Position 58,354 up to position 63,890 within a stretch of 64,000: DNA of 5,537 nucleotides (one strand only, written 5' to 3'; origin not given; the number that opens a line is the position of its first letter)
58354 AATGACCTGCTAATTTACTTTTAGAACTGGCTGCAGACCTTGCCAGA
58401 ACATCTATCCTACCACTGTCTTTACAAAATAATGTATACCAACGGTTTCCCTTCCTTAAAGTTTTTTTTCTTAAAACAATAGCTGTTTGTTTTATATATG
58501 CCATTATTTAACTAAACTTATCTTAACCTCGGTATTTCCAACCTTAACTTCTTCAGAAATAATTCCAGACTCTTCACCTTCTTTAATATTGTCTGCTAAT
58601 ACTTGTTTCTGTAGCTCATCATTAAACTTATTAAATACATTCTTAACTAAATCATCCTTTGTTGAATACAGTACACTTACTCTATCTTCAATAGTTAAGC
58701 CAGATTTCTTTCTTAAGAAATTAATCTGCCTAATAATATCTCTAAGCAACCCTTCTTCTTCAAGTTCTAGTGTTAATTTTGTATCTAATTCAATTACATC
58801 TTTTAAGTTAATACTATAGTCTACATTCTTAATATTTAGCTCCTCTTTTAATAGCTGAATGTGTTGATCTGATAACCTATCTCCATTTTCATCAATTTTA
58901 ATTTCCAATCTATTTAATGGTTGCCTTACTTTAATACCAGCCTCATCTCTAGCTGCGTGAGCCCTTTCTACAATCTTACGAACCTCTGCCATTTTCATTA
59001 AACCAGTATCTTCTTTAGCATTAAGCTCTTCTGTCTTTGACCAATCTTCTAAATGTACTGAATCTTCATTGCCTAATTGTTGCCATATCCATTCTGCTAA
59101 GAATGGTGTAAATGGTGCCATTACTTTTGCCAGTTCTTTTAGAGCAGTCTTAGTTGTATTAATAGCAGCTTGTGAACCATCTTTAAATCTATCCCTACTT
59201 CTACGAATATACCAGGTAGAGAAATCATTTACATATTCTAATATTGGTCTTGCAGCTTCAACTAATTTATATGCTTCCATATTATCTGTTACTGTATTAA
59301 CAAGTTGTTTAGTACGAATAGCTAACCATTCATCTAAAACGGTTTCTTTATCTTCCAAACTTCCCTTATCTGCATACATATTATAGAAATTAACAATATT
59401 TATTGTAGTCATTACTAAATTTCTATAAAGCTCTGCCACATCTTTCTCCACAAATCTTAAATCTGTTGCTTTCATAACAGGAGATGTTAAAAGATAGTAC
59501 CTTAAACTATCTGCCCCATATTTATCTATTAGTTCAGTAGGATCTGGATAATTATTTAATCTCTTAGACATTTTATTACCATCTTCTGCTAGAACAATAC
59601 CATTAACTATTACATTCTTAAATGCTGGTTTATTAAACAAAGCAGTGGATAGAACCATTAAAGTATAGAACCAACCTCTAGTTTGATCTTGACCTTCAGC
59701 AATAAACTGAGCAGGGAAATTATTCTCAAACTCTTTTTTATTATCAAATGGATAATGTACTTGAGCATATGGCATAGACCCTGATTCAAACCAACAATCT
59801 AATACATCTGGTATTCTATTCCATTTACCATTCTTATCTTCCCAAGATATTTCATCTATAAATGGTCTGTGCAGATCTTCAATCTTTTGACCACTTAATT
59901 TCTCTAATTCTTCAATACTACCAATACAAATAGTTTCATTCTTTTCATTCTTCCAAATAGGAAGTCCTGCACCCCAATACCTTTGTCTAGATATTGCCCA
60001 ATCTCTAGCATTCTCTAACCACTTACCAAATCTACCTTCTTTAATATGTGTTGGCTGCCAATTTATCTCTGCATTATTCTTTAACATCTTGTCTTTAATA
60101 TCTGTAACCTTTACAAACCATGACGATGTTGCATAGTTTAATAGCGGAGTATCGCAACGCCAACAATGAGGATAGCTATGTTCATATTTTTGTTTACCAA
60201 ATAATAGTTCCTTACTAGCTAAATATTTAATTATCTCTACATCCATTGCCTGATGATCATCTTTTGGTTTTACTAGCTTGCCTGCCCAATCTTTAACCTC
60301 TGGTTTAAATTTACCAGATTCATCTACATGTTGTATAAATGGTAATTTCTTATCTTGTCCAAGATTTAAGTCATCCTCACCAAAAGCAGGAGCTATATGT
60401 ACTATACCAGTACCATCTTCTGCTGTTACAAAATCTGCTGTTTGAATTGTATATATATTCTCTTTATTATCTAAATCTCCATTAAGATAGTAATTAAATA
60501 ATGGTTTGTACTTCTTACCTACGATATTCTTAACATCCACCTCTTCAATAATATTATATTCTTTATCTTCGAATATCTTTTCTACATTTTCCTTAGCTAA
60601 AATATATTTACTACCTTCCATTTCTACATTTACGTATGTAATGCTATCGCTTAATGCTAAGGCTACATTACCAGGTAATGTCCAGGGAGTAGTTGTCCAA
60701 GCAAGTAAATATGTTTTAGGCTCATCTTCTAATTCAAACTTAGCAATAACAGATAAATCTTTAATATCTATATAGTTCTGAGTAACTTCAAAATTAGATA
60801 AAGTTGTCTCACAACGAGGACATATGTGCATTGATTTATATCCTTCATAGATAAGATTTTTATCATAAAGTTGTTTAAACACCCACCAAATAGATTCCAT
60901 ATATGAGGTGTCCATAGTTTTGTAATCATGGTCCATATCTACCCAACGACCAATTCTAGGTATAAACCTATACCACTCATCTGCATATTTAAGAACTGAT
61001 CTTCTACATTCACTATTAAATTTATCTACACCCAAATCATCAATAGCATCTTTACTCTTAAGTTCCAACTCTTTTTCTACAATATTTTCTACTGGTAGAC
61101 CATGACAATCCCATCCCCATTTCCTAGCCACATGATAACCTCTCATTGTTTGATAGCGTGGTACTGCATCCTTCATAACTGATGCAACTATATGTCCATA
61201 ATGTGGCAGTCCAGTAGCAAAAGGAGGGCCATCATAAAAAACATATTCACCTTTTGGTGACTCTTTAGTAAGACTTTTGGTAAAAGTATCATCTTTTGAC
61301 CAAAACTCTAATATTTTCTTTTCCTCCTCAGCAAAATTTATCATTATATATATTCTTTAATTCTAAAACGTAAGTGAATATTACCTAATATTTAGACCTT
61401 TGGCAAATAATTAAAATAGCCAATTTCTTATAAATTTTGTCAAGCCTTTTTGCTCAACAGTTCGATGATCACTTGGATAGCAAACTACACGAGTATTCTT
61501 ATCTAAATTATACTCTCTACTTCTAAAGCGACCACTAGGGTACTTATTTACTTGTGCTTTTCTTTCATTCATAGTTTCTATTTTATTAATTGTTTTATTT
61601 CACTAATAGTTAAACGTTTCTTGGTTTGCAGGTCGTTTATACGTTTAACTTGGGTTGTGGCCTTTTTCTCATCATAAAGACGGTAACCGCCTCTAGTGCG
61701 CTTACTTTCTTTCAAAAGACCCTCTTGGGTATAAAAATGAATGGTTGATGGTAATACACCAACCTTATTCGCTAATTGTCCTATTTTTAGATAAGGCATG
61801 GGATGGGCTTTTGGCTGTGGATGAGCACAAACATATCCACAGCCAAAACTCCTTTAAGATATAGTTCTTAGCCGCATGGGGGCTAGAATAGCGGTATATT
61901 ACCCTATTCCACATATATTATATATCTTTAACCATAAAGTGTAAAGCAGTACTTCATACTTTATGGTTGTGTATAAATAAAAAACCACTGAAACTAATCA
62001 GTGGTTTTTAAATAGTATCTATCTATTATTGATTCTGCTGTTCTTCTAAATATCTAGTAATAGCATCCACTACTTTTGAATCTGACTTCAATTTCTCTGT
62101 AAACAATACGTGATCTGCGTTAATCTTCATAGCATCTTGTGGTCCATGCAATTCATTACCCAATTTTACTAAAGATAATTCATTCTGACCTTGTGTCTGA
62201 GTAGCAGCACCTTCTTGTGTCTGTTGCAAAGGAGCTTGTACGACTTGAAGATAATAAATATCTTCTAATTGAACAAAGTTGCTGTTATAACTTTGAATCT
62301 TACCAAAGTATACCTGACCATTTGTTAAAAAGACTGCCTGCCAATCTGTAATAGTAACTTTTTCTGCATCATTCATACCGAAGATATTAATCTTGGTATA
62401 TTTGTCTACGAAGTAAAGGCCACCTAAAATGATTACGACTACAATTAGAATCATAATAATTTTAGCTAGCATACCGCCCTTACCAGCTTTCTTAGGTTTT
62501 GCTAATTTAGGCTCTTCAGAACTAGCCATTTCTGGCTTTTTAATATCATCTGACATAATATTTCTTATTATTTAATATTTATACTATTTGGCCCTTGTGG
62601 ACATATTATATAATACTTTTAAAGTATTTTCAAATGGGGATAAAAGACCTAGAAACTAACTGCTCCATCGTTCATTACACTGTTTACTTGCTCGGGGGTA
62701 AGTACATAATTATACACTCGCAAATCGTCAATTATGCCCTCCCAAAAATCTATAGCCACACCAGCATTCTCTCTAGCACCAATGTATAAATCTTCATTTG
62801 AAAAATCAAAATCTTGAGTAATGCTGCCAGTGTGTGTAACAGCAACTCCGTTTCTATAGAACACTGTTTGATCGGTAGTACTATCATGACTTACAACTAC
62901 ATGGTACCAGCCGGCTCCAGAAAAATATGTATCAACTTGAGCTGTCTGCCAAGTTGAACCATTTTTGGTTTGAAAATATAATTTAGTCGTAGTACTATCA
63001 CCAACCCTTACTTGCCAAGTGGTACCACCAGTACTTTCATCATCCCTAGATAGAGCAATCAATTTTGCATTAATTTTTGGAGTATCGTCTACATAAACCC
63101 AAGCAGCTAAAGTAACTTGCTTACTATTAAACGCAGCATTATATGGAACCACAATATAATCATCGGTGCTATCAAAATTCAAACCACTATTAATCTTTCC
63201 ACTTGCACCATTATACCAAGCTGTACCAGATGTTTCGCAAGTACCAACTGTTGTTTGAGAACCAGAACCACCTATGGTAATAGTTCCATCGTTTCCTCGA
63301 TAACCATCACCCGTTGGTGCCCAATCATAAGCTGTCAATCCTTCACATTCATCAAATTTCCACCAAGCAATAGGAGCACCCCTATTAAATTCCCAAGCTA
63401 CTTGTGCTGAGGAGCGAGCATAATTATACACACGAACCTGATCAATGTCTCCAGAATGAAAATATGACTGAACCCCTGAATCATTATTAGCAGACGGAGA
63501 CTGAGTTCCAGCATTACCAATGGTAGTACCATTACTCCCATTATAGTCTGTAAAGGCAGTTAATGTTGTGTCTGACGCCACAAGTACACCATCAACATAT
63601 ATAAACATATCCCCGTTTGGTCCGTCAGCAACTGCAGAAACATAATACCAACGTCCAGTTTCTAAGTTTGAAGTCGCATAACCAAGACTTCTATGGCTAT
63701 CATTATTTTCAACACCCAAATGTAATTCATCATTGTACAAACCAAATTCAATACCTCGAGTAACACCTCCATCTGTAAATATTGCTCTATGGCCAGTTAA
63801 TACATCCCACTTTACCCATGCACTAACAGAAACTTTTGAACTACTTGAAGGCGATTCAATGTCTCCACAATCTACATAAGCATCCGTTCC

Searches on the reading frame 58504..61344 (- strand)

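Call 49: search_protein_families(library=pfam, proteins=[window:58504-61344:-], max_evalue=0.00001)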
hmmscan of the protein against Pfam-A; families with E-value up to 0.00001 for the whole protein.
window:58504-61344:- (946 aa): 4 families
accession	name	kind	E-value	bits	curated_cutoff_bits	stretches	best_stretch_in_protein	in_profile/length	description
PF00133.28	tRNA-synt_1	-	2.5e-144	481.5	22.7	1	10-628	1-412/414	tRNA synthetases class I (I, L, M and V)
PF08264.19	Anticodon_1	-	2.8e-30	105.6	25.1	1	671-810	1-144/148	Anticodon-binding domain of tRNA ligase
PF09334.17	tRNA-synt_1g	-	7.8e-20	71.4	20.1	2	41-187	8-135/391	tRNA synthetases class I (M)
PF19302.4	DUF5915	-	6e-18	65.5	27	1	801-945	54-193/195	Domain of unknown function (DUF5915)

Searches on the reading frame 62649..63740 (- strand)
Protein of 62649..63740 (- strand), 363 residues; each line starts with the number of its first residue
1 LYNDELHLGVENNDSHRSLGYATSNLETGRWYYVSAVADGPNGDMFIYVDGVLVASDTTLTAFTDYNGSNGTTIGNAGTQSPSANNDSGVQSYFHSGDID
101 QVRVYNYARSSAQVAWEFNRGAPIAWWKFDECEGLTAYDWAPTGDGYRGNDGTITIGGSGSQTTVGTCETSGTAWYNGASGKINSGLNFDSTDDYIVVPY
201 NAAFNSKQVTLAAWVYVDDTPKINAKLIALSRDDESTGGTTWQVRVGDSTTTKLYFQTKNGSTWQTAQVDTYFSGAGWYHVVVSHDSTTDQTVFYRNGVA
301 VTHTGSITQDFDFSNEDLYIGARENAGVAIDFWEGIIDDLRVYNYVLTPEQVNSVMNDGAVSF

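Call 50: search_protein_families(library=pfam, proteins=[window:62649-63740:-], max_evalue=0.00001)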
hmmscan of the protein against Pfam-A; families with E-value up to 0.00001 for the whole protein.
window:62649-63740:- (363 aa): 1 family
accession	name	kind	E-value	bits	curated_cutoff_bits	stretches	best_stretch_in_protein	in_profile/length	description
PF13385.13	Laminin_G_3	-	4.4e-37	128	27.6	2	190-353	1-151/151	Concanavalin A-like lectin/glucanases superfamily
